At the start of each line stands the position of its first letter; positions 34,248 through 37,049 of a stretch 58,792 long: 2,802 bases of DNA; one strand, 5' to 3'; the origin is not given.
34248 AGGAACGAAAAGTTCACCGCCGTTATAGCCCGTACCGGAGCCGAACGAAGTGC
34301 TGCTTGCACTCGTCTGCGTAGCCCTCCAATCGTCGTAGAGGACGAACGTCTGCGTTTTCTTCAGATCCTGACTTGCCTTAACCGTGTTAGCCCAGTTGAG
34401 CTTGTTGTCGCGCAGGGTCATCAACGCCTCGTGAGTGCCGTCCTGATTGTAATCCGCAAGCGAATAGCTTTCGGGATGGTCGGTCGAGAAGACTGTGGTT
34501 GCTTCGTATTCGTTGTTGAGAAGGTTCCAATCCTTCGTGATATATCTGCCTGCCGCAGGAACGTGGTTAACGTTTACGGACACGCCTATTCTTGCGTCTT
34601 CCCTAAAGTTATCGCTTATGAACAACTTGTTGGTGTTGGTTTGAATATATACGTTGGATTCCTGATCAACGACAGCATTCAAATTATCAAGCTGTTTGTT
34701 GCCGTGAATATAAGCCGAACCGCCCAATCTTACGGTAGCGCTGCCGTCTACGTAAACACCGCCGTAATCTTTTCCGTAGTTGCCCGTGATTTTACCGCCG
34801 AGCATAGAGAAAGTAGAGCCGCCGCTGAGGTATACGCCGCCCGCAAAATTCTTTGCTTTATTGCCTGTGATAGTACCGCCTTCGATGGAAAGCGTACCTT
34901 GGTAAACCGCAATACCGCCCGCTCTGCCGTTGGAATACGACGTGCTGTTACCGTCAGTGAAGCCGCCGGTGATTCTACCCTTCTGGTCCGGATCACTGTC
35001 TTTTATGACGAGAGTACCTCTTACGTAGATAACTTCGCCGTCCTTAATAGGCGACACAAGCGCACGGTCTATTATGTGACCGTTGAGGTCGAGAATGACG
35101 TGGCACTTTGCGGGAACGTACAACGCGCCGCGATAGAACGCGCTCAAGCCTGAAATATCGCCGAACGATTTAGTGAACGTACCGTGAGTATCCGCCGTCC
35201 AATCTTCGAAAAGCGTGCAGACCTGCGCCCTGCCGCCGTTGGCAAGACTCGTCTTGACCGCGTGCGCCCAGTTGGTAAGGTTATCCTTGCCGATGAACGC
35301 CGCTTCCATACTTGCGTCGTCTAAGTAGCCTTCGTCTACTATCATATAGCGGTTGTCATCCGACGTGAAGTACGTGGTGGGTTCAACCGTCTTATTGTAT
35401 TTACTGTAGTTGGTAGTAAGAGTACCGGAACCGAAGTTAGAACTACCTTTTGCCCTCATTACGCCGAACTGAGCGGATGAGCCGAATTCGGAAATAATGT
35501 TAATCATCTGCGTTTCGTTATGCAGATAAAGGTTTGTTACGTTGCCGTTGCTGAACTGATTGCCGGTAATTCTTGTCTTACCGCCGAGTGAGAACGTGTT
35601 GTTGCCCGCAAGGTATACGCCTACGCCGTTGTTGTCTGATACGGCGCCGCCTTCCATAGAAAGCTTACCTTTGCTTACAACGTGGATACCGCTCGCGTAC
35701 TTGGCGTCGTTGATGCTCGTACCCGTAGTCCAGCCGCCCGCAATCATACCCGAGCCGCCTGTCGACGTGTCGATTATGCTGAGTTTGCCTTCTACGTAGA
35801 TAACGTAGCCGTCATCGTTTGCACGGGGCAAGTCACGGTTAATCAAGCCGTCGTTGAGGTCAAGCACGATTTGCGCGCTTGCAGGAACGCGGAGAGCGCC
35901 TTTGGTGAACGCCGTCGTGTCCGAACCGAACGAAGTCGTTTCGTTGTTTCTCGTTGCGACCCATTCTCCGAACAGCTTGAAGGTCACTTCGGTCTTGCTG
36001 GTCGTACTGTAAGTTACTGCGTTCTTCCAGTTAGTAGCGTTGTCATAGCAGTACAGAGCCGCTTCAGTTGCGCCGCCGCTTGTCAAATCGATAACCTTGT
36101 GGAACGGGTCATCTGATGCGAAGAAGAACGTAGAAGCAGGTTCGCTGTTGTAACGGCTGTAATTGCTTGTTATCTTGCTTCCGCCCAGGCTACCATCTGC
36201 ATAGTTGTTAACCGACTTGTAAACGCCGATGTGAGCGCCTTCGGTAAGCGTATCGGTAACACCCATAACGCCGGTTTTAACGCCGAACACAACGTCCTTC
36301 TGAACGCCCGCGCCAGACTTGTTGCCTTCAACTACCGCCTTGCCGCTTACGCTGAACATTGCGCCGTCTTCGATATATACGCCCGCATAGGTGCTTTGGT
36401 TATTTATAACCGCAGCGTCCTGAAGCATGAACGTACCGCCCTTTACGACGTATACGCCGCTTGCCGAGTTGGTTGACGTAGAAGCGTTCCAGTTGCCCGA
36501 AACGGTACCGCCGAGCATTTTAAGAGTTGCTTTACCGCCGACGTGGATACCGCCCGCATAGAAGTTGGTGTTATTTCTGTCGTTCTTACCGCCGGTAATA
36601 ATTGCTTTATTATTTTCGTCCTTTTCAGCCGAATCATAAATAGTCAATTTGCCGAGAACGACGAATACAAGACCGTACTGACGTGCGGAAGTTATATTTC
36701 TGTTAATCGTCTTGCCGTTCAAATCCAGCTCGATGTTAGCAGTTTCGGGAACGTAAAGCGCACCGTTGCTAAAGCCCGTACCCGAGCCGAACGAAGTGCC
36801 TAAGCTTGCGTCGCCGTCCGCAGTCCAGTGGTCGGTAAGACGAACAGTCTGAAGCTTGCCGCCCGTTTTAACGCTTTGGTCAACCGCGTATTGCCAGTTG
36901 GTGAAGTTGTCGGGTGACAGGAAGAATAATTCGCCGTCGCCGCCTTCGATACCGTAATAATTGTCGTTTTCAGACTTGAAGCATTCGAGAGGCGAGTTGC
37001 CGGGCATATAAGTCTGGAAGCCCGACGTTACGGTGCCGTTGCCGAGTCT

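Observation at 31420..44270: Fourteen copies of a ~300-aa module with an invariant-like '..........' signature preceding G-rich beta-helix turns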

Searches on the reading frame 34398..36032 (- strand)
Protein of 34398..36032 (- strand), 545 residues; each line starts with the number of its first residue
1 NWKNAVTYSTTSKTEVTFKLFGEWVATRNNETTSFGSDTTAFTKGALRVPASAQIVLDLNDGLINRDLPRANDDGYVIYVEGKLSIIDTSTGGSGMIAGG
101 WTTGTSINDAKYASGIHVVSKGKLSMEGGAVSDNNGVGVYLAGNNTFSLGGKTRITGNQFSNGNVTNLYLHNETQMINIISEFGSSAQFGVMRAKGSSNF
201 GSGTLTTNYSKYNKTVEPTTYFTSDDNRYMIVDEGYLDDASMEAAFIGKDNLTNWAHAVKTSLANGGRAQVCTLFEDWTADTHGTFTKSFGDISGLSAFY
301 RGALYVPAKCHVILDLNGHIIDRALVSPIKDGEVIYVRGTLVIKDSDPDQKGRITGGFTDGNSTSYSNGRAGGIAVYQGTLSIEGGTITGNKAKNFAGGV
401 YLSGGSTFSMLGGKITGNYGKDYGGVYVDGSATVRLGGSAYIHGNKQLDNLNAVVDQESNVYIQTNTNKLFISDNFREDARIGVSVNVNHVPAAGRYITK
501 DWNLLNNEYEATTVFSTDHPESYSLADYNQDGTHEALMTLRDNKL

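Call 43: predict_structure(alignment_id=A3)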
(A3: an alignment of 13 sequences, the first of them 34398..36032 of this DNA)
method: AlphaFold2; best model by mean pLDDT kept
length: 545 residues; sequences in the alignment: 13
mean_pLDDT: 86.5   pTM: 0.80
mean pLDDT of the five models: 86.5, 85.5, 85.2, 84.5, 84.5
residues with pLDDT >= 90: 280; 70-90: 218; 50-70: 29; < 50: 18
segments of 3 or more residues with pLDDT < 50: 197-199, 288-295, 364-367
pLDDT, mean of each block of 10 residues (from residue 1): 96 96 88 87 94 97 87 84 95 89 82 88 95 94 88 94 90 87 93 66 82 88 87 64 80 83 82 88 66 58 89 94 89 92 94 94 56 93 97 90 93 95 87 94 88 77 85 93 88 87 85 91 84 84 58
secondary structure, 60 per line:
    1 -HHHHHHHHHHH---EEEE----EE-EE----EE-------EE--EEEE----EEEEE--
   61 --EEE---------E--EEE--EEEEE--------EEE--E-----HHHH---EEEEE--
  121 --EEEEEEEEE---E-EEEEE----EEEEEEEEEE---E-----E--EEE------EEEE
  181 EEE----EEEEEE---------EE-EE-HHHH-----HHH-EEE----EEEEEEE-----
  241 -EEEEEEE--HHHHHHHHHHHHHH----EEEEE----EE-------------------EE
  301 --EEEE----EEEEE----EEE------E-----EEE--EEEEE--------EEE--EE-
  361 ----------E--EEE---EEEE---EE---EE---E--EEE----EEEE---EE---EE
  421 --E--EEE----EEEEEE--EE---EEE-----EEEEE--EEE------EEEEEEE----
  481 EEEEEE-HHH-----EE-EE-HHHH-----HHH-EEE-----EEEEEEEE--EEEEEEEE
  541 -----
elements in order: H2-12 E16-19 E46-49 E54-58 E63-65 E78-80 E83-87 E96-98 H107-110 E114-118 E123-131 E137-141 E146-155 E168-170 E177-183 E188-193 H209-212 E222-224 E229-235 E242-248 H251-264 E269-273 E303-306 E311-315 E320-322 E335-337 E340-344 E353-355 E374-376 E380-383 E400-402 E407-410 E426-428 E433-438 E446-448 E454-458 E461-463 E470-476 E481-486 H502-505 E515-517 E523-530 E533-540
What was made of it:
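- Strand 242-248 of M10 leads directly into the cap helix 251-264 of M11 (call 43).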

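Call 82: fold_search(model_id=the predicted structure, library=pdb)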
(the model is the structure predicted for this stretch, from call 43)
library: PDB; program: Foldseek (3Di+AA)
matches with E <= 10: 35; with E <= 0.001: 0
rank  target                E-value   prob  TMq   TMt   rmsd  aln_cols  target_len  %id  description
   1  3h09_A                1.8e-02  0.28  0.17  0.12  22.5       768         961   11  The structure of Haemophilus influenzae IgA1 protease (released 2009-04-21)
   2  7koh_C                1.3e-01  0.08  0.13  0.13  18.7       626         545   12  Crystal structure of antigen 43 from Escherichia coli EDL933 (released 2022-03-09)
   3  5j44_A                1.9e-01  0.08  0.15  0.11  24.7       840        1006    9  Crystal structure of the Secreted Extracellular protein A (SepA) from Shigella flexneri (released 2017-04-12)
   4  4pew_B                2.1e-01  0.08  0.14  0.14  22.6       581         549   11  Structure of sacteLam55A from Streptomyces sp. SirexAA-E (released 2015-03-18)
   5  4kh3                  2.2e-01  0.06  0.14  0.14  17.1       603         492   12  Structure of a bacterial self-associating protein (released 2014-01-15)
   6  7jvi_A                2.5e-01  0.08  0.13  0.16  18.5       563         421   10  Crystal structure of a beta-helix domain retrieved from capybara gut metagenome (released 2021-09-08)
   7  6w4q_E                3.2e-01  0.12  0.15  0.11  19.3       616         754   10  Crystal structure of full-length tailspike protein 2 (TSP2, ORF211) ) from Escherichia coli O157:H7 bacteriophage CAB1 (released 2021-01-20)
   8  1dab                  6.0e-01  0.08  0.18  0.18  15.4       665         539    9  The Structure of Bordetella Pertussis Virulence Factor P.69 Pertactin (released 1999-12-15)
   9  3grh                  7.9e-01  0.11  0.15  0.20  13.9       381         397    8  Crystal structure of escherichia coli ybhc (released 2009-04-07)
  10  8oq1                  1.1e+00  0.04  0.14  0.11  21.1       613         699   11  Crystal structure of tailspike depolymerase (APK14_gp49) from Acinetobacter phage vB_AbaP_APK14 (released 2023-06-07)
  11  5c1c                  1.3e+00  0.05  0.12  0.19  13.2       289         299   11  Crystal Structure of the Pectin Methylesterase from Aspergillus niger in Deglycosylated Form (released 2015-07-01)
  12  6w4q_F                1.5e+00  0.06  0.17  0.13  17.9       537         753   10  Crystal structure of full-length tailspike protein 2 (TSP2, ORF211) ) from Escherichia coli O157:H7 bacteriophage CAB1 (released 2021-01-20)
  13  4yz0_B                1.6e+00  0.11  0.15  0.34  11.4       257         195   11  C. bescii Family 3 pectate lyase double mutant K108A/E39Q in complex with trigalacturonic acid (released 2015-12-23)
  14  6e1r_A                1.8e+00  0.02  0.11  0.11  17.9       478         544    7  Crystal structure of the Acinetobacter phage vB_ApiP_P1 tailspike protein (released 2019-07-17)
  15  5uyt_A                2.1e+00  0.02  0.11  0.14  19.2       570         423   10  Crystal structure of ice binding protein from an Antarctic bacterium Flavobacteriaceae (released 2017-10-25)
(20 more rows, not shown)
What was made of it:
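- Closest known: Chlamydial polymorphic membrane proteins / POMP repeat. Same: Autotransporter passengers are the best structural neighbours of the two-module model (call 82).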

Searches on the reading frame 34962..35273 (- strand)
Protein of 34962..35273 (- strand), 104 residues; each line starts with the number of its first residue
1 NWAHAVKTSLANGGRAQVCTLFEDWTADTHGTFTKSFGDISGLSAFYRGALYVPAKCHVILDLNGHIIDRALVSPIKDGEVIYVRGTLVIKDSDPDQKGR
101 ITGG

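Call 40: search_protein_representatives(alignment_id=A2)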
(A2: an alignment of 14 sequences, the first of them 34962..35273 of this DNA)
Query: 14 sequences, 101 profile positions. Proteins with E-value up to 0.001 (for the whole library): 2781; up to 1e-10: 844; up to 1e-30: 112. The best 150 are listed.
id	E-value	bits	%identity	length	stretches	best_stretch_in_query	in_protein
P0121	0.0e+00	1394.1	-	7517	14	1-101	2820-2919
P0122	0.0e+00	1243.9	-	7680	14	1-101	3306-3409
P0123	0.0e+00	1203.4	-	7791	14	1-101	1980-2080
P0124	0.0e+00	1162.1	-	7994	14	1-101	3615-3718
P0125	0.0e+00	1039.3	-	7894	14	1-101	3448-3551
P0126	0.0e+00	1006.9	-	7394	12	1-101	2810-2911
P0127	7.1e-247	816.0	-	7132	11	1-101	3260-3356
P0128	2.2e-222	737.4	-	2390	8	1-101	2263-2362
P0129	1.1e-193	645.3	-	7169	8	2-100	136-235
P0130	5.9e-181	604.4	-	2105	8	1-100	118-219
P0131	4.2e-163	547.1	-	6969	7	1-101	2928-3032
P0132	1.1e-158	532.9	-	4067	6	1-101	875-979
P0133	1.0e-130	443.1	-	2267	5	1-101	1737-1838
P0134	2.6e-118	403.3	-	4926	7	2-101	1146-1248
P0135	2.4e-113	387.3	-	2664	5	1-101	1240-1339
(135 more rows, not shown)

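Call 45: list_cluster_members(proteins=[P0121, P0122, P0123, P0124, P0125, P0126, P0127, P0129, P0131, P0128])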
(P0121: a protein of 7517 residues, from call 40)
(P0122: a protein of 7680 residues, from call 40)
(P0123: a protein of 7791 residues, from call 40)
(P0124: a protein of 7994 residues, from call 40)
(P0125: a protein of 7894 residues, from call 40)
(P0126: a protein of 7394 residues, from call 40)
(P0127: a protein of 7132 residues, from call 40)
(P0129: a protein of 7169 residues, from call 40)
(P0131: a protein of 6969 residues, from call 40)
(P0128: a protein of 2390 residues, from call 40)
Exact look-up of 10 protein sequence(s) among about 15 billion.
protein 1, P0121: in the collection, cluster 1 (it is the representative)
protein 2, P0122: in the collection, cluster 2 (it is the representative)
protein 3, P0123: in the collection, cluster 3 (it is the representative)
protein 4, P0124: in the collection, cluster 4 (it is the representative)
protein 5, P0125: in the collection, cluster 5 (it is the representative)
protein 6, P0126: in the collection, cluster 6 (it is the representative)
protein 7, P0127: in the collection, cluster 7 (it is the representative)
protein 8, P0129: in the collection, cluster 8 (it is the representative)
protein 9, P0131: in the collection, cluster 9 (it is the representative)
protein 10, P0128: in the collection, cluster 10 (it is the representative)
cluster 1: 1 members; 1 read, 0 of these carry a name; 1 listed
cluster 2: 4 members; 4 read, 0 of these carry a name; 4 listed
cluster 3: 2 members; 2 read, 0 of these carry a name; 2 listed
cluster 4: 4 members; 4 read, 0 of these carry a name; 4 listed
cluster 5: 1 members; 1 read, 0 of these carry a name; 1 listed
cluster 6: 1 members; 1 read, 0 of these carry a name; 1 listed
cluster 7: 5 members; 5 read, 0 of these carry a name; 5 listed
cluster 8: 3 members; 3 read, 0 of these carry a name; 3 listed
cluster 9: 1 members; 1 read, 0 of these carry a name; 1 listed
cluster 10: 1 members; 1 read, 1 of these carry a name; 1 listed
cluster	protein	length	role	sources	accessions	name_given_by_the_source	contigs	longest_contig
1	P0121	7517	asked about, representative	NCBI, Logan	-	-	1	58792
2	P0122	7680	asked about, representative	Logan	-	-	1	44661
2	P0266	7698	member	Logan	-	-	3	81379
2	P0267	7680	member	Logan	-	-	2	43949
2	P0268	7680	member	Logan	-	-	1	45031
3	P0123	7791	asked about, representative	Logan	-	-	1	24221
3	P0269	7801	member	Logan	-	-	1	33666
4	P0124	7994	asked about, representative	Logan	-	-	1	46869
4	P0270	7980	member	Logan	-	-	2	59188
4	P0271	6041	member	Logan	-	-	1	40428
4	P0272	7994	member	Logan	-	-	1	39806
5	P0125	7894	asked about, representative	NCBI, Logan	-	-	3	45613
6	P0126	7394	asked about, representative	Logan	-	-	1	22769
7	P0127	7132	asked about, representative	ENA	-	-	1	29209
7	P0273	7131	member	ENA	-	-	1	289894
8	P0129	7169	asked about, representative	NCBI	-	-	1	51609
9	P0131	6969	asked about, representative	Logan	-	-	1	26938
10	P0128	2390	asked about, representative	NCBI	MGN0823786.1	MAG: hypothetical protein ACI4MB_01815, partial [Candidatus Coproplasma sp.]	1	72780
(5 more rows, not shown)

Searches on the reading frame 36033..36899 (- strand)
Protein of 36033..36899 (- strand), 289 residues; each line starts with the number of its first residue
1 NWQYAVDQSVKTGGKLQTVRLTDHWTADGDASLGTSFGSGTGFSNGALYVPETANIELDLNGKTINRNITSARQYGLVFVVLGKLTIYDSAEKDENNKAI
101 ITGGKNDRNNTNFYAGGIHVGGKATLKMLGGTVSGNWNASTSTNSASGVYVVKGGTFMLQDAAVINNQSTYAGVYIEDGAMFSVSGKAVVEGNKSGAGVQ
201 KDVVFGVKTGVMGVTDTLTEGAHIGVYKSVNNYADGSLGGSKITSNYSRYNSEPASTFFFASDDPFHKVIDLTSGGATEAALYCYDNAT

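Call 8: search_protein_families(library=pfam, proteins=[window:36033-36899:-], max_evalue=1)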
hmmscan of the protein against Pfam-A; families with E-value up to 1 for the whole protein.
window:36033-36899:- (289 aa): 1 family
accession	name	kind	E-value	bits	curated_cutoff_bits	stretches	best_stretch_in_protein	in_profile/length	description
PF23624.1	ORF68_C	-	0.13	12.9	27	1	109-171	48-111/121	ORF68-like, C-terminal domain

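Call 9: search_protein_families(library=ncbifam, proteins=[window:36033-36899:-], max_evalue=1)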
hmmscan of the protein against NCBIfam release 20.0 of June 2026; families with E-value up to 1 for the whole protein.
window:36033-36899:- (289 aa): 0 families
